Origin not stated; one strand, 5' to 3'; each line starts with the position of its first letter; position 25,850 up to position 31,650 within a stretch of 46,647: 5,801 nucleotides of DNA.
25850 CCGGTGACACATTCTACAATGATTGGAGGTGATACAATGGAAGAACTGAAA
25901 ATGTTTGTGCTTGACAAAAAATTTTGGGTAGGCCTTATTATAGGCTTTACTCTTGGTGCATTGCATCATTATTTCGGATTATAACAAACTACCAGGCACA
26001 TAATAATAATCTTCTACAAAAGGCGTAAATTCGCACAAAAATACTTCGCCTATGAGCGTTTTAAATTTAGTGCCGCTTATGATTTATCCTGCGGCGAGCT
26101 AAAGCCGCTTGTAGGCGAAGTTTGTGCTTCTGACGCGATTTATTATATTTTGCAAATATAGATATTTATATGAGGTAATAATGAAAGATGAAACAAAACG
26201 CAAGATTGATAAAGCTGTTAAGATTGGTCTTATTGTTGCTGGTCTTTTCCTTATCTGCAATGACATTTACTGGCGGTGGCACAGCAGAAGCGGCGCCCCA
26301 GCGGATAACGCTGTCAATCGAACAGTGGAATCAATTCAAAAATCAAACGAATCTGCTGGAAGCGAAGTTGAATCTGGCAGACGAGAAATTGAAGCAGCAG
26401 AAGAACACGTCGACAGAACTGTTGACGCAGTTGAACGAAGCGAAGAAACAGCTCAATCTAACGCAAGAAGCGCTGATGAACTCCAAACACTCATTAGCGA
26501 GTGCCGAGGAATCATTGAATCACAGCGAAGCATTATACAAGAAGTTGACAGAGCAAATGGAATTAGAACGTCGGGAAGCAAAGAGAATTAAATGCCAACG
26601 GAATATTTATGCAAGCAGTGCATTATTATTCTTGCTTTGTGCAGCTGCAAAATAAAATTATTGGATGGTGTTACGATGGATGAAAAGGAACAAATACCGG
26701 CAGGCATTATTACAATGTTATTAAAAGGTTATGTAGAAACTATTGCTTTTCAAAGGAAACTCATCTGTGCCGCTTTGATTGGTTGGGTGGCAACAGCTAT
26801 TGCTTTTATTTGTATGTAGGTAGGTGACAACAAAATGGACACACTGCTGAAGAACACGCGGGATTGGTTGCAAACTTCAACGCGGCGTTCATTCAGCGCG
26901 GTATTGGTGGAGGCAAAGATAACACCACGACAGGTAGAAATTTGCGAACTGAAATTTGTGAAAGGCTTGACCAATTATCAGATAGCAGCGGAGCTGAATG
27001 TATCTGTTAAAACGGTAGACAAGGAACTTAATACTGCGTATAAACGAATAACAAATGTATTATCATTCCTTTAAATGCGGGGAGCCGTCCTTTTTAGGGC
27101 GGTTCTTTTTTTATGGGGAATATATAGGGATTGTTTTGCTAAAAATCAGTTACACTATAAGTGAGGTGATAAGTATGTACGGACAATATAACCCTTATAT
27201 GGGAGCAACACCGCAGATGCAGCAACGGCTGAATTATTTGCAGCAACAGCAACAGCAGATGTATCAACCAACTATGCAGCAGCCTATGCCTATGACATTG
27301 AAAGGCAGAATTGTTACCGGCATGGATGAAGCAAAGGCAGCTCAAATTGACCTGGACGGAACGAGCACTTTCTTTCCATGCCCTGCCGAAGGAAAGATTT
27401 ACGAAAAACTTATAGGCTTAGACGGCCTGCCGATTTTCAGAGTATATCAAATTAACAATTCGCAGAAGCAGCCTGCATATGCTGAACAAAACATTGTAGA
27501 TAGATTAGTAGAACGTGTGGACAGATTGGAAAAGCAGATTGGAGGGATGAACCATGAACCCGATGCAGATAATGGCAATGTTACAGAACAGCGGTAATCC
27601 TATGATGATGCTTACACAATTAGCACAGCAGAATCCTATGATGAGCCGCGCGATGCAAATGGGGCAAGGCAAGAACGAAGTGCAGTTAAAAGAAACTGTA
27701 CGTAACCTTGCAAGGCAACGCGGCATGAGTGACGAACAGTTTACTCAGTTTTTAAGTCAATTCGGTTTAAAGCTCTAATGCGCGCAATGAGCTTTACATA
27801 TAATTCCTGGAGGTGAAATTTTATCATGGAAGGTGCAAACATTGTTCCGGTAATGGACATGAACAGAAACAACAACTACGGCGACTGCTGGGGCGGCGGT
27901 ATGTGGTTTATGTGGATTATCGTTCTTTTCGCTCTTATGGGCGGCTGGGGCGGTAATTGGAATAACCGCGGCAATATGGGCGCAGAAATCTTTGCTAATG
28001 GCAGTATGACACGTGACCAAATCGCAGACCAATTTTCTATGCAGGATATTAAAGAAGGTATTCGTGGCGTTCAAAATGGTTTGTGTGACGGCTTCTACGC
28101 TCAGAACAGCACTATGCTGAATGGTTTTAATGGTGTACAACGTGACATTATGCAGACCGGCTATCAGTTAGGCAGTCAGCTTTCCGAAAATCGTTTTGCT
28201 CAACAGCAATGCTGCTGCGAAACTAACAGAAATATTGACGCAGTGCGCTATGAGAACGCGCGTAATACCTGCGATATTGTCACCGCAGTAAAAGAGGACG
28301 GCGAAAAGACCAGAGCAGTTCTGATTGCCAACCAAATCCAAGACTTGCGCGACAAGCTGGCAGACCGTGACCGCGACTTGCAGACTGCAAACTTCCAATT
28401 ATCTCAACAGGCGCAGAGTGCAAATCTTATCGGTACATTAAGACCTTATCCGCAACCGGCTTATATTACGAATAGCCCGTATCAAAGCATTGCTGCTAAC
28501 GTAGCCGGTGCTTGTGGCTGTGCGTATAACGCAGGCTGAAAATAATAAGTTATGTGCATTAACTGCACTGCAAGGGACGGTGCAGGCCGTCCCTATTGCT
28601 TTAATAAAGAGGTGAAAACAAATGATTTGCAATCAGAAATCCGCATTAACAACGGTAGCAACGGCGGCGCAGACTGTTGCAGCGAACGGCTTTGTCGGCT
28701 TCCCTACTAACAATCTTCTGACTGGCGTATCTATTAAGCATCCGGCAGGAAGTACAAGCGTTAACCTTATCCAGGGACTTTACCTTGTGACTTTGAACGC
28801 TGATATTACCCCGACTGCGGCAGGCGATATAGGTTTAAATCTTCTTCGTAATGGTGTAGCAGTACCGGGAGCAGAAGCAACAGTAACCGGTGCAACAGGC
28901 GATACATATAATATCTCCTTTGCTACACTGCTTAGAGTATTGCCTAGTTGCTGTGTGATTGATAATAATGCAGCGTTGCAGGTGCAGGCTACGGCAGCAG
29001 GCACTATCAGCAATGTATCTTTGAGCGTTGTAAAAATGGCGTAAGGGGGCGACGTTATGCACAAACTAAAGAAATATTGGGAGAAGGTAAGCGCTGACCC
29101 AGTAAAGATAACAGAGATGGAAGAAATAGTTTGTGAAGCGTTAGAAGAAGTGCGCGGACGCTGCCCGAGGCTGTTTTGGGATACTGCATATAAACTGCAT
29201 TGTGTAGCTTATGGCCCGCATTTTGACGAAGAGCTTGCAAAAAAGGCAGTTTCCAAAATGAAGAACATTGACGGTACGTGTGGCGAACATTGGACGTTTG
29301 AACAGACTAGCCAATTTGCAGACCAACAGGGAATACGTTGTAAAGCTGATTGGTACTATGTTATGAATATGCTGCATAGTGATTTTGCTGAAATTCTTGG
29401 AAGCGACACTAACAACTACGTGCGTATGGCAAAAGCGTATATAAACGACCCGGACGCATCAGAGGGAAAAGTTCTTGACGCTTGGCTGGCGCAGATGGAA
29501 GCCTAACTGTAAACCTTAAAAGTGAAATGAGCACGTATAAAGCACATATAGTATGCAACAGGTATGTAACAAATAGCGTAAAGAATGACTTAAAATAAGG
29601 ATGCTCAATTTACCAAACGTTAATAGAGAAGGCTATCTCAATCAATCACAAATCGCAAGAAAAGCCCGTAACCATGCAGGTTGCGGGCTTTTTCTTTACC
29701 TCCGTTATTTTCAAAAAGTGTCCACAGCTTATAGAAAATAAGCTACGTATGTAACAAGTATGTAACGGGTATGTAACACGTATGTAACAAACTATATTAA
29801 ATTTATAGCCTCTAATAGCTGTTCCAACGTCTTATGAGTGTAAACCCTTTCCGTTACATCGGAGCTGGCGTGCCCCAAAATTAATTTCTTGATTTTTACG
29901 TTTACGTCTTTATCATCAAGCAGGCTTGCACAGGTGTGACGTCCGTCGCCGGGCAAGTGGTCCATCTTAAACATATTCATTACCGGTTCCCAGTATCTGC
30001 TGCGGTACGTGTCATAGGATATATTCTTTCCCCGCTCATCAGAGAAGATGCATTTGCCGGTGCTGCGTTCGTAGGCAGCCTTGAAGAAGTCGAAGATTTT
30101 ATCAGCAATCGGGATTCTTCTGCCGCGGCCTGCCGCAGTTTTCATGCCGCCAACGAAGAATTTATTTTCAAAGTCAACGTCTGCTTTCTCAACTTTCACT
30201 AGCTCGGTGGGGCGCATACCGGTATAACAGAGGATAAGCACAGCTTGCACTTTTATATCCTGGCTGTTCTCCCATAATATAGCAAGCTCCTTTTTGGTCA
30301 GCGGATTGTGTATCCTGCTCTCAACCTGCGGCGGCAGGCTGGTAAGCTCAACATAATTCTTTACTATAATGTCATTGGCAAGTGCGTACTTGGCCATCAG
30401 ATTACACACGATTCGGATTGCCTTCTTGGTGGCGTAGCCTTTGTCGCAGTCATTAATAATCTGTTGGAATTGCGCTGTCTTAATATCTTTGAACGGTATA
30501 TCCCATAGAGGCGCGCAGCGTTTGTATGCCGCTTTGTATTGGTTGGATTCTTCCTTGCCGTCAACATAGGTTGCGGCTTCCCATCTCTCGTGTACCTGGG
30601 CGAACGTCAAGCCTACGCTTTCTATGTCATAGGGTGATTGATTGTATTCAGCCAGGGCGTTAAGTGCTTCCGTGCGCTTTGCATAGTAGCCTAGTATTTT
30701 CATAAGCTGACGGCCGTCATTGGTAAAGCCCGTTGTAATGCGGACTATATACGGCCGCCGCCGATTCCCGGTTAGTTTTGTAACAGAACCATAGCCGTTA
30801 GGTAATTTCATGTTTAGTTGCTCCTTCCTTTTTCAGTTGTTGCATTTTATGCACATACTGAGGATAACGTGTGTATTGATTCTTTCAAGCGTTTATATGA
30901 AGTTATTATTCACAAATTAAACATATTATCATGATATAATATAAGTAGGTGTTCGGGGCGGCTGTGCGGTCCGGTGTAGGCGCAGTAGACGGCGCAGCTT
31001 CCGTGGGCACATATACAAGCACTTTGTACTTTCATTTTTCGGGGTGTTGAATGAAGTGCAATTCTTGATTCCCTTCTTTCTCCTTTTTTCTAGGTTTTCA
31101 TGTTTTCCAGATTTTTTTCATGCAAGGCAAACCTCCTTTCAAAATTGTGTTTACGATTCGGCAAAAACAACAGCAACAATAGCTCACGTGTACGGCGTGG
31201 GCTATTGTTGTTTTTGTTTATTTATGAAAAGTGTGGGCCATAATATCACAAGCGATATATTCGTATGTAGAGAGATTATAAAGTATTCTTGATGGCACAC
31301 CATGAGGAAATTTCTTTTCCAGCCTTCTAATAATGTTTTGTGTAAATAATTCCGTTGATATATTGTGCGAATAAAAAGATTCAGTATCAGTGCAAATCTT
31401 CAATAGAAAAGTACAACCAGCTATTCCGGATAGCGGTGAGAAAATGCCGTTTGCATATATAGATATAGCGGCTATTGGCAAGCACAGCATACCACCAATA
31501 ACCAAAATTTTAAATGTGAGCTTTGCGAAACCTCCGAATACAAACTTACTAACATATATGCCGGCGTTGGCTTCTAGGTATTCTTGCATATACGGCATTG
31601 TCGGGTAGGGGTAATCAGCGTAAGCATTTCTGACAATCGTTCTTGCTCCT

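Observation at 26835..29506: Terminator-bounded cargo cassette next to attP: LuxR-type regulator plus five compositionally odd proteins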

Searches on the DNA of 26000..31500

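Call 80: search_rna_families(source=window, start=26000, end=31500, threshold=evalue, max_evalue=1)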
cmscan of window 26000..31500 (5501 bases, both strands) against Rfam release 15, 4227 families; matches with E-value up to 1: 4.
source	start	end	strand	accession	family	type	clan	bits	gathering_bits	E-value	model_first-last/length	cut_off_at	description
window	29602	29700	+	RF04312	trpB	Cis-reg;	-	27.9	59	0.87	1-107/107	no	trpB ncRNA motif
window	29617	29697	+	RF00506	Thr_leader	Cis-reg; leader;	-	23.6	55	0.38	1-118/118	no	Threonine operon leader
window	29655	29741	-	RF00506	Thr_leader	Cis-reg; leader;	-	23.4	55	0.42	1-118/118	no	Threonine operon leader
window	27051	27112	+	RF01489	sbrA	Gene; sRNA;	-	21.7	45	0.51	1-71/71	no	Listeria sRNA sbrA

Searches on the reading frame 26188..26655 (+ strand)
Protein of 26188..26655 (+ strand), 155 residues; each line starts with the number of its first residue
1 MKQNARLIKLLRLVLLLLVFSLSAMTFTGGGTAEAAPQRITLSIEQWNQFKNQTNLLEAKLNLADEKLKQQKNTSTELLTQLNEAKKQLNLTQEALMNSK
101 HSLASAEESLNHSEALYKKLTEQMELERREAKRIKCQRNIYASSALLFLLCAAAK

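Call 3: search_protein_families(library=pfam, proteins=[window:26188-26655:+], max_evalue=1)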
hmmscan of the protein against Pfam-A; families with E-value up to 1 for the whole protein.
window:26188-26655:+ (155 aa): 11 families
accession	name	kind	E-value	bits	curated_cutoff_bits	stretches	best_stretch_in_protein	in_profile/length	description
PF13870.11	CCDC113_CCDC96_CC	-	5.6e-05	23.4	31.6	1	41-147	38-144/177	CCDC113/CCDC96, coiled-coil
PF03961.19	FapA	-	0.00054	20.1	31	1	39-144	142-245/272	Flagellar Assembly Protein A beta solenoid domain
PF15634.11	Tox-ART-HYE1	-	0.0027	17.5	25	1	16-131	67-183/282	HYE1 signature containing ADP-ribosyltransferase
PF16516.10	CC2-LZ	-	0.027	15.3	35.3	1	84-142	4-65/100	Leucine zipper of domain CC2 of NEMO, NF-kappa-B essential modulator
PF05529.17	Bap31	-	0.064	13.6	22.7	1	118-150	83-115/138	Bap31/Bap29 transmembrane region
PF23735.1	KIF9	-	0.23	12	31.9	1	46-128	6-87/140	Kinesin-like protein KIF9 domain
PF23267.1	ENOX1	-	0.24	11.9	27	1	48-125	26-105/110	ENOX1-like domain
PF02601.20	Exonuc_VII_L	-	0.27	11.1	35.9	1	47-132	164-260/315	Exonuclease VII, large subunit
PF19745.5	FUT8_N_cat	-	0.51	9.5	27.6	1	12-124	16-124/499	Alpha-(1,6)-fucosyltransferase N- and catalytic domains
PF07889.17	DUF1664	-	0.66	10.5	34.6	1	35-112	41-119/124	Protein of unknown function (DUF1664)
PF24590.1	DUF7615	-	0.76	10.7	27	0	58-134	24-85/106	Domain of unknown function (DUF7615)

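Call 4: search_protein_families(library=phrogs, proteins=[window:26188-26655:+], max_evalue=0.1)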
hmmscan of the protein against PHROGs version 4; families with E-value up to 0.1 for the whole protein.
window:26188-26655:+ (155 aa): 3 families
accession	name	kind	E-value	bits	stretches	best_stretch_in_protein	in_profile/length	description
phrog_6631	-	unknown function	0.016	15.7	1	9-123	8-125/251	-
phrog_2975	-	lysis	0.022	15.8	1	12-104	8-89/136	Rz-like spanin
phrog_16659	-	unknown function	0.083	14.5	0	19-140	5-121/132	-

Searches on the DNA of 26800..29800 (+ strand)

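Call 6: search_dna_similar(query=window:26800-29800:+, collection=phages, mode=distant)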
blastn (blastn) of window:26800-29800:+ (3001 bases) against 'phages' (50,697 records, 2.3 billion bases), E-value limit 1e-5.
Records with a match: 2; places in all: 2; records where one place covers at least 80% of the query: 0.
Best place of each record, by identity: 80-90% 1; 60-80% 1.
By first word of the organism name: Dulem 1; Clostridium 1.
By host as written in the record: Propithecus coquereli 1; Clostridium perfringens 1.
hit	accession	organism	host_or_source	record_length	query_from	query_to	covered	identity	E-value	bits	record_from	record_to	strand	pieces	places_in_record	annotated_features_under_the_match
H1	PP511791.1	Dulem virus 39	Propithecus coquereli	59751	1411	1664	8%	66.1%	5e-10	74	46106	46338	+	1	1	hypothetical protein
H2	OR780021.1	Clostridium phage XP41-N3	Clostridium perfringens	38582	1411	1472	2%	82.3%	1e-6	64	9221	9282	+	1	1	hypothetical protein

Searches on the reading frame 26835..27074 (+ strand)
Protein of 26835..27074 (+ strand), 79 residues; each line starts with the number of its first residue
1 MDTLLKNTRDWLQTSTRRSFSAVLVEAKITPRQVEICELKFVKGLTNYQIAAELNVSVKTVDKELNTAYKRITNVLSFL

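Call 3: search_protein_families(library=pfam, proteins=[window:26835-27074:+], max_evalue=1)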
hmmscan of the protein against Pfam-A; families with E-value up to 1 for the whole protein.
window:26835-27074:+ (79 aa): 12 families
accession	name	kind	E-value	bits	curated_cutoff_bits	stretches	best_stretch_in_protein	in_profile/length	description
PF08281.18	Sigma70_r4_2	-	2.6e-07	30.6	25.7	1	29-71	11-53/54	Sigma-70, region 4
PF07638.17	Sigma70_ECF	-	1.8e-06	28.4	21.1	1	28-71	135-178/185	ECF sigma factor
PF00196.25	GerE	-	3.2e-06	27.1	23.5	1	29-63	3-36/57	Bacterial regulatory proteins, luxR family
PF04545.22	Sigma70_r4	-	0.00088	19.2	24.1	1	28-65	4-41/50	Sigma-70, region 4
PF06530.18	Phage_antitermQ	-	0.0013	19.1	26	1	28-77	62-111/118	Phage antitermination protein Q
PF13936.12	HTH_38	-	0.0013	18.9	27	1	36-65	13-41/44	Helix-turn-helix domain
PF13384.12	HTH_23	-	0.0031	17.7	24.6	1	41-65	13-38/50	Homeodomain-like domain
PF08279.18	HTH_11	-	0.031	14.6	25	1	45-66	16-37/55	HTH domain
PF04967.18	HTH_10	-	0.046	14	23.1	1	48-73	27-52/53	HTH DNA binding domain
PF11530.13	Pilin_PilX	-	0.056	13.8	25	1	41-72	44-76/127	Minor type IV pilin, PilX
PF07007.17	LprI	-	0.099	13.5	22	1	48-73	12-37/106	Lysozyme inhibitor LprI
PF15978.11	TnsD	-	0.14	11.6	32.4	1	40-67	195-222/355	Tn7-like transposition protein D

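Call 4: search_protein_families(library=phrogs, proteins=[window:26835-27074:+], max_evalue=0.1)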
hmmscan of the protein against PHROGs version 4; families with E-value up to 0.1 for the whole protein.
window:26835-27074:+ (79 aa): 27 families (the best 25 are shown)
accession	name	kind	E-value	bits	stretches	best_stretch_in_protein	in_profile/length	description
phrog_1740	-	transcription regulation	1.5e-07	31.3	1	10-76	148-216/567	RNA polymerase sigma factor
phrog_3512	-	transcription regulation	1.6e-06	29.3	1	25-76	62-113/130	sigma factor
phrog_79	-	transcription regulation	0.00013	22.7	1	31-77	92-138/156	anti-termination protein Q-like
phrog_3855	-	DNA, RNA and nucleotide metabolism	0.00014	23.2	1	26-69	62-104/115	HTH DNA binding protein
phrog_3282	-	transcription regulation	0.00026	21.9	1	28-71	47-89/158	sigma factor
phrog_351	-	transcription regulation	0.00033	20.3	1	27-75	674-725/928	RNA polymerase sigma factor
phrog_645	-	DNA, RNA and nucleotide metabolism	0.00051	21.2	1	21-73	15-67/196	Rnase E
phrog_36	-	transcription regulation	0.001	19.7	1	28-72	139-183/220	transcriptional regulator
phrog_248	-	transcription regulation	0.0023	19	1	30-69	91-130/161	transcriptional activator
phrog_1558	-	unknown function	0.0024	18.7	1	30-73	120-165/178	-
phrog_2198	-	transcription regulation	0.003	18.7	1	29-76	82-129/133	Alt-like transcription activator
phrog_1190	-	transcription regulation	0.0038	18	1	27-74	110-157/167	RNA polymerase sigma factor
phrog_11420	-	DNA, RNA and nucleotide metabolism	0.0089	17.2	0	38-66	16-44/82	DNA binding protein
phrog_2538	-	head and packaging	0.011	16.8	1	28-64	2-38/129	terminase small subunit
phrog_10300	-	transcription regulation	0.013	16.5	1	26-72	118-163/182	transcriptional regulator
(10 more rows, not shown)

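Call 9: search_protein_families(library=ncbifam, proteins=[window:26835-27074:+], max_evalue=1)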
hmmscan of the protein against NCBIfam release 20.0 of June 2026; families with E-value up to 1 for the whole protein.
window:26835-27074:+ (79 aa): 39 families (the best 25 are shown)
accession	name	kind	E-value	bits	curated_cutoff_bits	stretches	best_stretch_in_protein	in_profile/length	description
TIGR02937.1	sigma70-ECF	superfamily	3.7e-09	36.4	42.9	1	9-74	100-163/165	sigma-70 family RNA polymerase sigma factor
TIGR02985.1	Sig70_bacteroi1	subfamily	7.6e-09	36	126.4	1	28-74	114-160/162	RNA polymerase sigma-70 factor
TIGR02999.1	Sig-70_X6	subfamily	9.5e-09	35.4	126.15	1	27-70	133-176/183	ECF-type sigma factor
NF050132.1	TransRegAbsR2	equivalog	1.8e-06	27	850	1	21-73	523-574/582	LuxR family transcriptional regulator AbsR2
NF052366.1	photon_PedR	equivalog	1.3e-05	25.3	120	1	29-67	3-40/74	photosynthetic electron transport-dependent transcriptional regulator PedR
NF047608.1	LIC13292_fam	subfamily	0.00029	21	200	1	20-71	94-144/166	LIC13292 family transcriptional regulator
NF040749.1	tetrathio_RR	equivalog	0.00031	20.5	290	1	27-62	132-166/191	tetrathionate respiration response regulator TtrR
NF005385.0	PRK06930.1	subfamily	0.00031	20.5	136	1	28-74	114-160/170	positive control sigma-like factor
NF009180.0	PRK12528.1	subfamily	0.00061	19.9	184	1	39-72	128-161/165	RNA polymerase sigma factor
NF041830.1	RR_TF_ErdR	exception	0.00065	19.5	390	1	26-71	148-192/213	response regulator transcription factor ErdR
TIGR03020.2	EpsA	equivalog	0.0013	18.4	170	1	16-72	178-233/247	XrtB/PEP-CTERM-associated transcriptional regulator EpsA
NF007228.0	PRK09646.1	subfamily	0.0014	18.3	226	1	27-77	141-191/194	ECF RNA polymerase sigma factor SigK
TIGR02984.1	Sig-70_plancto1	subfamily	0.0029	17.2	183.75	1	27-76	139-188/189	RNA polymerase sigma-70 factor, Planctomycetaceae-specific subfamily 1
TIGR02983.1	SigE-fam_strep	subfamily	0.0037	17.2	141.55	1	27-72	109-154/162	SigE family RNA polymerase sigma factor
NF002620.0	PRK02277.1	subfamily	0.0073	16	115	1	43-62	17-36/201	orotate phosphoribosyltransferase-like protein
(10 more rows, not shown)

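Call 38: search_protein_families(library=padloc, proteins=[window:26835-27074:+], max_evalue=1)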
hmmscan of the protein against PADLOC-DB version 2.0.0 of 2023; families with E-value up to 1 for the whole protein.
window:26835-27074:+ (79 aa): 2 families
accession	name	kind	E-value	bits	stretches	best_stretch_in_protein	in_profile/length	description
PDLC01851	CARF3--CARF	-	9.8e-08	29.7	1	11-74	192-254/279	-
PDLC01855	CARF3--CARF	-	0.0002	19.1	1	24-73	213-261/288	-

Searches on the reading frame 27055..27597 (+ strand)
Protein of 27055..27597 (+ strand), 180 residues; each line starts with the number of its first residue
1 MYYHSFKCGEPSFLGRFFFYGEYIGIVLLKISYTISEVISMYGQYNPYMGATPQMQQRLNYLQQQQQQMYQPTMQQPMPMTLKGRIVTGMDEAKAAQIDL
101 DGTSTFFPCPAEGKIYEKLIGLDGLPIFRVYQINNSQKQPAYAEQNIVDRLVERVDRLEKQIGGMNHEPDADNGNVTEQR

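Call 3: search_protein_families(library=pfam, proteins=[window:27055-27597:+], max_evalue=1)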
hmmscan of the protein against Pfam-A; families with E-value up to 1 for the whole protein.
window:27055-27597:+ (180 aa): 1 family
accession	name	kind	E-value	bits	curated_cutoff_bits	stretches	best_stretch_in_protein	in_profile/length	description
PF24073.1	DUF7365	-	0.17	12.5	27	0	35-74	18-57/101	Coiled-coil region of unknown function (DUF7365)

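Call 4: search_protein_families(library=phrogs, proteins=[window:27055-27597:+], max_evalue=0.1)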
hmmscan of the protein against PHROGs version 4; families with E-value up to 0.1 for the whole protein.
window:27055-27597:+ (180 aa): 2 families
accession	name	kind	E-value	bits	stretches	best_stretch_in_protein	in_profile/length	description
phrog_21718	-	unknown function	1.3e-11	45.7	1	42-154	16-127/159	-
phrog_36806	-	unknown function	0.026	15.6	1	24-44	4-24/62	-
